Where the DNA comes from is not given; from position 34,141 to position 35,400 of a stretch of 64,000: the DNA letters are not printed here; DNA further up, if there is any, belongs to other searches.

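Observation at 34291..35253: Stand-alone paralogue of the V-ATPase subunit I cytoplasmic domain encoded just upstream of full-length subunit I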

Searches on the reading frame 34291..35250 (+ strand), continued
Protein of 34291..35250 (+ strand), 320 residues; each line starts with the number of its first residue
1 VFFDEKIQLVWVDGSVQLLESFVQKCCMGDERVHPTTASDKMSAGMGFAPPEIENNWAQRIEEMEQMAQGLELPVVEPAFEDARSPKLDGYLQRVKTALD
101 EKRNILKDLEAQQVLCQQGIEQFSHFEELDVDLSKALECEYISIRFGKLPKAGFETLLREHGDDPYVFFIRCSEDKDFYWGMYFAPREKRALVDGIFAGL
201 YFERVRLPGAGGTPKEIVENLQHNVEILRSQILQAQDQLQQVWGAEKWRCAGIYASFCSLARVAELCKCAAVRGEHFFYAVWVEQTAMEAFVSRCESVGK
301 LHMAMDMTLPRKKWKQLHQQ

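Call 36: fold_search(model_id=the predicted structure, library=pdb)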
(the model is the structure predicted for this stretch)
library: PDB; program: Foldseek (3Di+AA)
matches with E <= 10: 702; with E <= 0.001: 55
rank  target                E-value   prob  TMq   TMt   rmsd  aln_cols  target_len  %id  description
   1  6r0z_N                1.5e-12  1.00  0.65  0.35   5.1       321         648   13  Thermus thermophilus V/A-type ATPase/synthase, rotational state 1L (released 2019-08-28)
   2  9brd_a                3.4e-12  1.00  0.55  0.28   7.1       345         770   11  Synaptic Vesicle V-ATPase with synaptophysin and SidK, State 3 (released 2024-06-26)
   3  9b8q_a                9.6e-12  1.00  0.57  0.55   6.7       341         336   11  Synaptic Vesicle V-ATPase with synaptophysin and SidK, State 3, peripheral stalks (released 2024-06-26)
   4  6qum_N                1.7e-11  1.00  0.65  0.35   5.2       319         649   12  Thermus thermophilus V/A-type ATPase/synthase, rotational state 1 (released 2019-08-28)
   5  8xli_a                1.8e-11  1.00  0.53  0.27   7.6       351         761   12  Structure of the Vo sector of V-ATPase in the adult cortex and hippocampus (released 2025-07-02)
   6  9det_a                2.1e-11  1.00  0.49  0.26   8.1       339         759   13  Human V-ATPase Vo subcomplex (containing subunit isoform a4) bound to nanobody and inhibitor (released 2025-09-10)
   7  7unf_a                3.7e-11  1.00  0.52  0.27   7.3       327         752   13  CryoEM structure of a mEAK7 bound human V-ATPase complex (released 2022-06-15)
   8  9brb_a                4.4e-11  1.00  0.57  0.28   6.6       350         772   12  Synaptic Vesicle V-ATPase with synaptophysin and SidK, State 1 (released 2024-06-26)
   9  7uzf_a                7.7e-10  1.00  0.48  0.25   7.3       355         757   13  Rat Kidney V-ATPase with SidK, State 1 (released 2023-11-22)
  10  6xby_a                8.7e-10  1.00  0.45  0.33   8.4       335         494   12  Cryo-EM structure of V-ATPase from bovine brain, state 2 (released 2020-08-19)
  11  6o7u_a                1.1e-09  1.00  0.50  0.26   8.4       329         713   12  Saccharomyces cerevisiae V-ATPase Stv1-VO (released 2019-04-03)
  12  6wm2_R                1.1e-09  1.00  0.48  0.25   8.5       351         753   11  Human V-ATPase in state 1 with SidK and ADP (released 2020-11-11)
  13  6xbw_a                1.1e-09  1.00  0.52  0.27   7.4       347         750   12  Cryo-EM structure of V-ATPase from bovine brain, state 1 (released 2020-08-19)
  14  3rrk                  1.9e-09  1.00  0.43  0.45  10.3       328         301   13  Crystal structure of the cytoplasmic N-terminal domain of subunit I, homolog of subunit a, of V-ATPase (released 2011-08-10)
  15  7u8o_a                2.1e-09  1.00  0.48  0.25   8.7       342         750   12  Structure of porcine V-ATPase with mEAK7 and SidK, Rotary state 2 (released 2022-07-06)
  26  1u7l                  6.6e-08  1.00  0.32  0.29  13.0       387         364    8  Crystal Structure of subunit C (vma5p) of the yeast V-ATPase (released 2004-11-23)
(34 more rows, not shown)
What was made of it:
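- On V/A-ATPase subunit I/a (PF01496, NCBIfam PRK05771 models): Foldseek 6r0z_N at E 1.5e-12 and TM 0.65 (call 36).
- Closest known: Eukaryotic V-ATPase subunit C. Same: Foldseek matches the X model to subunit C chains at E 1e-8 to 1e-6 (call 36).
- It also finds eukaryotic subunit C (1u7l, E 6.6e-8) (call 36).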

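Call 38: find_encoding_contigs(protein=P0015, flank=8000, max_places=2)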
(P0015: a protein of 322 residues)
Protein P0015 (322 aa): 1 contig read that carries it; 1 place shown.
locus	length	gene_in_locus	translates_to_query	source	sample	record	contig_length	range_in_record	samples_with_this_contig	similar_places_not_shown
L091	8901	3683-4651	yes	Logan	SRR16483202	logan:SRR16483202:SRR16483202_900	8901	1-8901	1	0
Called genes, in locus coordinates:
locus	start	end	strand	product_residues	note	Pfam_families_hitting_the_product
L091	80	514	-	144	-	PF02082:Rrf2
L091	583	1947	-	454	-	PF00392:GntR, PF00155:Aminotran_1_2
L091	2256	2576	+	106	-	-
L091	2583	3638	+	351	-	PF01992:vATP-synt_AC39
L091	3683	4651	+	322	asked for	-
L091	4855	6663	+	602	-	PF01496:V_ATPase_I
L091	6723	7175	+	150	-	PF00137:ATP-synt_C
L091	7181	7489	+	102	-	PF01990:ATP-synt_F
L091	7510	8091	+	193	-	PF01991:vATP-synt_E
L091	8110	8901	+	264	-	?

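Call 39: find_encoding_contigs(protein=P0131, flank=8000, max_places=2)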
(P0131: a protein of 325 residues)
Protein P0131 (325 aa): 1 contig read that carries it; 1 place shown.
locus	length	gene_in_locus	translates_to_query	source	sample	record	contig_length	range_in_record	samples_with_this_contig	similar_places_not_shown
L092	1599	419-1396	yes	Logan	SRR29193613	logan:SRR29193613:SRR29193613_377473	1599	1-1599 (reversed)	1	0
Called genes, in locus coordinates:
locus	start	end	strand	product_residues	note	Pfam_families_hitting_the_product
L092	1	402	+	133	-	?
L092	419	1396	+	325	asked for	-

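Call 43: find_homologous_proteins(query=P0043)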
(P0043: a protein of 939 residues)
Query P0043 (939 aa): 28 proteins with E <= 0.001 among 8000 candidates.
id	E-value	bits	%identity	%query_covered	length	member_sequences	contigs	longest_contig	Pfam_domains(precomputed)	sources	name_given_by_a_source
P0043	0.0e+0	2126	100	100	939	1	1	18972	PF01496.25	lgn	-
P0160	0.0e+0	1463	66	99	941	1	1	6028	PF01496.25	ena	-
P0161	0.0e+0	1425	65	100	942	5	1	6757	PF01496.25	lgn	-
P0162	0.0e+0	1424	64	100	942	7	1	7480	PF01496.25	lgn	-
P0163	0.0e+0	1396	64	99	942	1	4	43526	PF01496.25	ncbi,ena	-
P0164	0.0e+0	1394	63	100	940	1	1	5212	PF01496.25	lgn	-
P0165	0.0e+0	1389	63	100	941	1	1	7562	PF01496.25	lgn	-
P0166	0.0e+0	1378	63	99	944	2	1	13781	PF01496.25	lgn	-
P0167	0.0e+0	1375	64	99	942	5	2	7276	PF01496.25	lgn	-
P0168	0.0e+0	1362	62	99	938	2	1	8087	PF01496.25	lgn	-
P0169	0.0e+0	1361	62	100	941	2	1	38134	PF01496.25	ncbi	-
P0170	0.0e+0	1360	63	99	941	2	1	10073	PF01496.25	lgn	-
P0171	0.0e+0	1354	62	100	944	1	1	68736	PF01496.25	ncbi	-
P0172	0.0e+0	1351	61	100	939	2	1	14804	PF01496.25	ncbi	-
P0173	0.0e+0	1339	62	99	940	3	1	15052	PF01496.25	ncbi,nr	ncbi:MAG: hypothetical protein LUH40_09180 [Clostridiales bacterium]|nr:hypothetical protein [Clostr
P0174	0.0e+0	1339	60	100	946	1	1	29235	PF01496.25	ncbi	-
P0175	0.0e+0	1324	60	100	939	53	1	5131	PF01496.25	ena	-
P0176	0.0e+0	1316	60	100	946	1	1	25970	PF01496.25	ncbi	-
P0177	0.0e+0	1315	61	100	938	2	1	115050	PF01496.25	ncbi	-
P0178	0.0e+0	1312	60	100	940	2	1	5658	PF01496.25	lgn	-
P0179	0.0e+0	1309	60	99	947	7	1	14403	PF01496.25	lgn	-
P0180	0.0e+0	1301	60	99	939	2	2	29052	PF01496.25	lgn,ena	-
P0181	0.0e+0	1286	59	99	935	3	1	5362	PF01496.25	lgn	-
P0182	6.0e-43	166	31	44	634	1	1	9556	PF01496.25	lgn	-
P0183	1.0e-42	165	31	44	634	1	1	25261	PF01496.25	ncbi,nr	ncbi:MAG: hypothetical protein N3D81_00045 [Spirochaetes bacterium]|nr:hypothetical protein [Spiroch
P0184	2.0e-42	164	31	44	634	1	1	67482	PF01496.25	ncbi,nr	ncbi:MAG: V-type ATPase 116kDa subunit family protein [Spirochaetia bacterium]|nr:hypothetical prote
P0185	2.1e-13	68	25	28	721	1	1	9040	PF01496.25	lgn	-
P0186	6.1e-4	37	37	10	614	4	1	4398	PF01496.25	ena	-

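Call 55: find_homologous_proteins(query=A3, max_evalue=1e-10)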
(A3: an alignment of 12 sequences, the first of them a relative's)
Query A3 (12 sequences) (325 aa, profile of the alignment): 61 proteins with E <= 1e-10 among 5341 candidates.
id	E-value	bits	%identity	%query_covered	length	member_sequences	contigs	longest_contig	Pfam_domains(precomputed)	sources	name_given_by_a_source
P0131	1.9e-114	400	100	100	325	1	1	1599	-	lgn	-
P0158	5.5e-102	359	23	72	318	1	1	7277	-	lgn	-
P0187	1.2e-96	342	80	100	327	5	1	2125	-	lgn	-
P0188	1.5e-96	342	56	99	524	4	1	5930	PF01496.25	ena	-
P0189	3.9e-95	337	44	99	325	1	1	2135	-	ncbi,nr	ncbi:MAG: V-type ATP synthase subunit I, partial [Tenericutes bacterium]|nr:V-type ATP synthase subu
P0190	5.1e-94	333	53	99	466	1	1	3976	PF01496.25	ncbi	ncbi:MAG: V-type ATPase 116kDa subunit family protein, partial [Longicatena sp.]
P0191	8.3e-94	333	50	99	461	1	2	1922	PF01496.25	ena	-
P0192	1.6e-93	332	49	97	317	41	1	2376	-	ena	-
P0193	5.5e-92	327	36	100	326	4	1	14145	-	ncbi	-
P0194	3.2e-91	324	56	99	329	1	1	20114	-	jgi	-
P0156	1.9e-90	322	45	99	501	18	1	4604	PF01496.25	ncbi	ncbi:MAG: V-type ATP synthase subunit I, partial [Candidatus Izemoplasmatales bacterium]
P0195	5.4e-90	320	55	99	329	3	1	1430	-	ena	-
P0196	2.7e-89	318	65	97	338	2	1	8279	-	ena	-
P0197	3.2e-89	317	24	93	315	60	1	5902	-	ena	-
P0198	4.7e-89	317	45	99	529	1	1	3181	PF01496.25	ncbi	ncbi:MAG: V-type ATP synthase subunit I, partial [Candidatus Izemoplasmatales bacterium]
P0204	1.5e-87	312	24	93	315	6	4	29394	-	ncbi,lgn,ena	-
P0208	1.3e-86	309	64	100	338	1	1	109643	-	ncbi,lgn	ncbi:MAG: hypothetical protein WBI17_02585 [Clostridiaceae bacterium]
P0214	9.3e-85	303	41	99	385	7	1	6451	PF01496.25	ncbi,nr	ncbi:MAG TPA: V-type ATP synthase subunit I, partial [Dielma fastidiosa]|nr:V-type ATP synthase subu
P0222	1.1e-79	286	55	85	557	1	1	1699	PF01496.25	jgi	jgi:V/A-type H+-transporting ATPase subunit I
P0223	5.6e-79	284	55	85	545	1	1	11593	PF01496.25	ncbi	-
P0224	1.6e-78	282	42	99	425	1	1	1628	PF01496.25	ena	-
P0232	1.3e-73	266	38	98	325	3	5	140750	-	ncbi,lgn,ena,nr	ncbi:MAG: hypothetical protein KKE16_01280 [Firmicutes bacterium]|nr:hypothetical protein [Bacillota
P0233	6.7e-73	264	44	74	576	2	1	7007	PF01496.25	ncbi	ncbi:MAG: V-type ATPase 116kDa subunit family protein, partial [Bacillota bacterium]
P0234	1.1e-62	230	47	71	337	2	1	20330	PF01496.25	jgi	jgi:V/A-type H+-transporting ATPase subunit I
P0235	3.2e-61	225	47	60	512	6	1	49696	PF01496.25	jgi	jgi:V/A-type H+-transporting ATPase subunit I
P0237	6.9e-60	221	64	62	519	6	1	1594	PF01496.25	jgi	jgi:V/A-type H+-transporting ATPase subunit I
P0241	4.6e-58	215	51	59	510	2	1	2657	PF01496.25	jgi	-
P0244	8.7e-31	125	41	44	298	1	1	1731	PF01496.25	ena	-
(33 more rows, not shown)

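Call 56: find_encoding_contigs(protein=P0208, flank=9000, max_places=1)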
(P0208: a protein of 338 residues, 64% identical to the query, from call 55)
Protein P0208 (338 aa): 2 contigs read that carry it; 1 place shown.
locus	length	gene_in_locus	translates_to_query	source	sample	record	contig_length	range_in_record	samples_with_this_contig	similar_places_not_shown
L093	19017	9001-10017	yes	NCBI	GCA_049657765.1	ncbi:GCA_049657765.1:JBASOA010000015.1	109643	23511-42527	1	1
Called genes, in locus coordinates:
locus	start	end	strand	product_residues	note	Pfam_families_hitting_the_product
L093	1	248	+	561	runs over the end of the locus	PF03485:Arg_tRNA_synt_N, PF00750:tRNA-synt_1d, PF05746:DALR_1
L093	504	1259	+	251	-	PF01209:Ubie_methyltran (weak), PF13649:Methyltransf_25, PF13847:Methyltransf_31, PF08241:Methyltransf_11, PF08242:Methyltransf_12 (weak)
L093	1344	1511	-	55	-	PF12669:FeoB_associated (weak)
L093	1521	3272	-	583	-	PF01926:MMR_HSR1, PF02421:FeoB_N, PF07670:Gate, PF07664:FeoB_C, PF07670:Gate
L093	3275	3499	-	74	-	PF04023:FeoA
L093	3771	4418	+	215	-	PF00702:Hydrolase, PF13242:Hydrolase_like (faint), PF13419:HAD_2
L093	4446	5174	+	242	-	PF00702:Hydrolase (weak), PF12710:HAD, PF08282:Hydrolase_3 (weak)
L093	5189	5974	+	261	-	PF13482:RNase_H_2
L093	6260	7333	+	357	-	PF14020:DUF4236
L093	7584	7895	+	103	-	-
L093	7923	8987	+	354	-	PF01992:vATP-synt_AC39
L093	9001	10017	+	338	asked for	-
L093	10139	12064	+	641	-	PF01496:V_ATPase_I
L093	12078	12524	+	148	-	PF00137:ATP-synt_C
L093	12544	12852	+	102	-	PF01990:ATP-synt_F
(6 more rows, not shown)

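Call 57: find_encoding_contigs(protein=P0232, flank=9000, max_places=1)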
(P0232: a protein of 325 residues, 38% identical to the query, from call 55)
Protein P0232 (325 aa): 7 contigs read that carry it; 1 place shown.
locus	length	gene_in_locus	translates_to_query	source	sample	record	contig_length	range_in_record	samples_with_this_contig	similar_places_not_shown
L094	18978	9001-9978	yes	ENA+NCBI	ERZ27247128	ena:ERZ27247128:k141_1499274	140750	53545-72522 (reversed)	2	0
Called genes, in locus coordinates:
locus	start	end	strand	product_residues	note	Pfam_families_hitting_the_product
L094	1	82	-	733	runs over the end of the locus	PF03477:ATP-cone, PF02867:Ribonuc_red_lgC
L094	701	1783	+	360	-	PF07690:MFS_1, PF12832:MFS_1_like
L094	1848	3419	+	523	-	PF16927:HisKA_7TM, PF00990:GGDEF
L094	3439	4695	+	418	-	-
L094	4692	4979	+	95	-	-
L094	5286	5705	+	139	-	-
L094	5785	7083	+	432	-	PF13424:TPR_12 (faint)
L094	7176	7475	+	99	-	PF00403:HMA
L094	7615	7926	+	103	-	-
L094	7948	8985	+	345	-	PF01992:vATP-synt_AC39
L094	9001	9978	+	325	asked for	-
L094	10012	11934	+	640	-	PF01496:V_ATPase_I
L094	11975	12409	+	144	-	PF00137:ATP-synt_C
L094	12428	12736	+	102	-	PF01990:ATP-synt_F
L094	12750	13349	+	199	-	-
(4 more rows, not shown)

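Call 58: find_encoding_contigs(protein=P0204, flank=9000, max_places=1)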
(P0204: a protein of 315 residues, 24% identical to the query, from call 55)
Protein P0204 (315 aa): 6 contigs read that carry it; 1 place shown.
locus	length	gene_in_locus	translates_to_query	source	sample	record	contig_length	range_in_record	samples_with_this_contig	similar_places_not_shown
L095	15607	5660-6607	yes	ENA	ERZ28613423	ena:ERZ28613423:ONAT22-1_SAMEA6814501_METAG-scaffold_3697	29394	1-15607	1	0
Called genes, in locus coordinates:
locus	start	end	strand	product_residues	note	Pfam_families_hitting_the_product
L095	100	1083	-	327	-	PF01522:Polysacc_deac_1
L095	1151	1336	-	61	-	-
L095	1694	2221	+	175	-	PF00588:SpoU_methylase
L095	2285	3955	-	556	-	PF00128:Alpha-amylase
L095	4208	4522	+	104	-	-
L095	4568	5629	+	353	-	-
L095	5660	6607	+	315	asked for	-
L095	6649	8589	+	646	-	PF01496:V_ATPase_I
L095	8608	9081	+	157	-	PF00137:ATP-synt_C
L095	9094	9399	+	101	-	PF01990:ATP-synt_F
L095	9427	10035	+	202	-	PF01991:vATP-synt_E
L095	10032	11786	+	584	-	PF02874:ATP-synt_ab_N, PF16886:ATP-synt_ab_Xtn, PF00006:ATP-synt_ab, PF22919:ATP-synt_VA_C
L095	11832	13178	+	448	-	PF02874:ATP-synt_ab_N (weak), PF00006:ATP-synt_ab, PF22919:ATP-synt_VA_C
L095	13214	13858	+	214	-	PF01813:ATP-synt_D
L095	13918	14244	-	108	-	-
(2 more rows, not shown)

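Call 85: predict_structure(alignment_id=A4)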
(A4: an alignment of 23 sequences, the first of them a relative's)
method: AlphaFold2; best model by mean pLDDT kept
length: 939 residues; sequences in the alignment: 23
mean_pLDDT: 70.9   pTM: 0.51
mean pLDDT of the five models: 70.9, 69.2, 65.4, 64.9, 62.3
residues with pLDDT >= 90: 65; 70-90: 518; 50-70: 173; < 50: 183
segments of 3 or more residues with pLDDT < 50: 379-387, 596-657, 701-706, 708-729, 821-824, 845-867, 872-881, 897-931
pLDDT, mean of each block of 10 residues (from residue 1): 89 89 88 71 81 82 74 71 82 68 75 74 84 86 72 80 87 84 87 89 88 85 80 89 80 81 87 88 88 90 88 82 68 84 87 81 83 67 43 81 87 86 83 79 86 90 89 86 88 85 78 90 93 91 88 84 81 83 85 51 30 40 42 33 40 47 66 61 56 52 46 43 43 57 66 70 67 73 62 75 72 58 51 56 47 38 46 47 50 50 44 33 36 51
secondary structure, 60 per line:
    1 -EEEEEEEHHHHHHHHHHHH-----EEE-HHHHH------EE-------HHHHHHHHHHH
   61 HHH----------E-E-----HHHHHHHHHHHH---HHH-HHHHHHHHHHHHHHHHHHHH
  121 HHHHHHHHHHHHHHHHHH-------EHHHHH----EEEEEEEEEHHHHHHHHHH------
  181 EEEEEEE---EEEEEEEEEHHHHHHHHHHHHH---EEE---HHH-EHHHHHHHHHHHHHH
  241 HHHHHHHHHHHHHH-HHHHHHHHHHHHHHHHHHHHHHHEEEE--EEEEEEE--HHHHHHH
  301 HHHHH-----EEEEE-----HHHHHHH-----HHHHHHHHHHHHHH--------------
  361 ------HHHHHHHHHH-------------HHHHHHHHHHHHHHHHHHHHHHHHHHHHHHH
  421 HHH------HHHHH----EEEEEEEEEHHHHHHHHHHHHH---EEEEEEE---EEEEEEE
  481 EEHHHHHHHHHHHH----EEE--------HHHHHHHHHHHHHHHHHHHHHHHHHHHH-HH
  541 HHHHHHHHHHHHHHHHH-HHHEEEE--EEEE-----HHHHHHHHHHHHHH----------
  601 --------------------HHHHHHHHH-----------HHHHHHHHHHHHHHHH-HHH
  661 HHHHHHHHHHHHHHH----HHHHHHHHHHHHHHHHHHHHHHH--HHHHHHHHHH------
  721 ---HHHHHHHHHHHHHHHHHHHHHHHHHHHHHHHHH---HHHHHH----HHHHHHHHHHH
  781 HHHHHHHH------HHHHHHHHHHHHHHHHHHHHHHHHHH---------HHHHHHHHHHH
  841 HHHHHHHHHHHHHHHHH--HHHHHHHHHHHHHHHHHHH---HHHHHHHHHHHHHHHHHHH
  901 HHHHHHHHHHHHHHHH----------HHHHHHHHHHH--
elements in order (helices of 4 or more, strands of 3 or more residues): E2-8 H9-20 E26-28 H30-34 H50-63 H82-93 H101-138 H147-151 E156-164 H165-174 E181-187 E191-199 H200-212 E216-218 H227-254 H256-278 E279-282 E285-291 H294-305 E311-315 H321-327 H333-346 H367-376 H390-423 H430-434 E439-447 H448-460 E464-470 E474-482 H483-494 E499-501 H510-537 H539-557 E562-565 E568-571 H577-590 H621-629 H641-656 H658-675 H680-702 H705-714 H724-756 H760-765 H770-788 H795-820 H830-857 H860-878 H882-916 H927-937
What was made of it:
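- Closest known: Double-arm subunit I of uncultured Clostridiales. Same: Both arms are modelled with the two-lobe pattern (call 85).
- Closest known: Double-arm subunit I of uncultured Clostridiales. Different: The second arm has lost the N-terminal strand of its proximal lobe (call 85).
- Covalently fused double-arm I subunits (calls 43, 85) make a permanent structural role simpler to explain than a reversible one.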
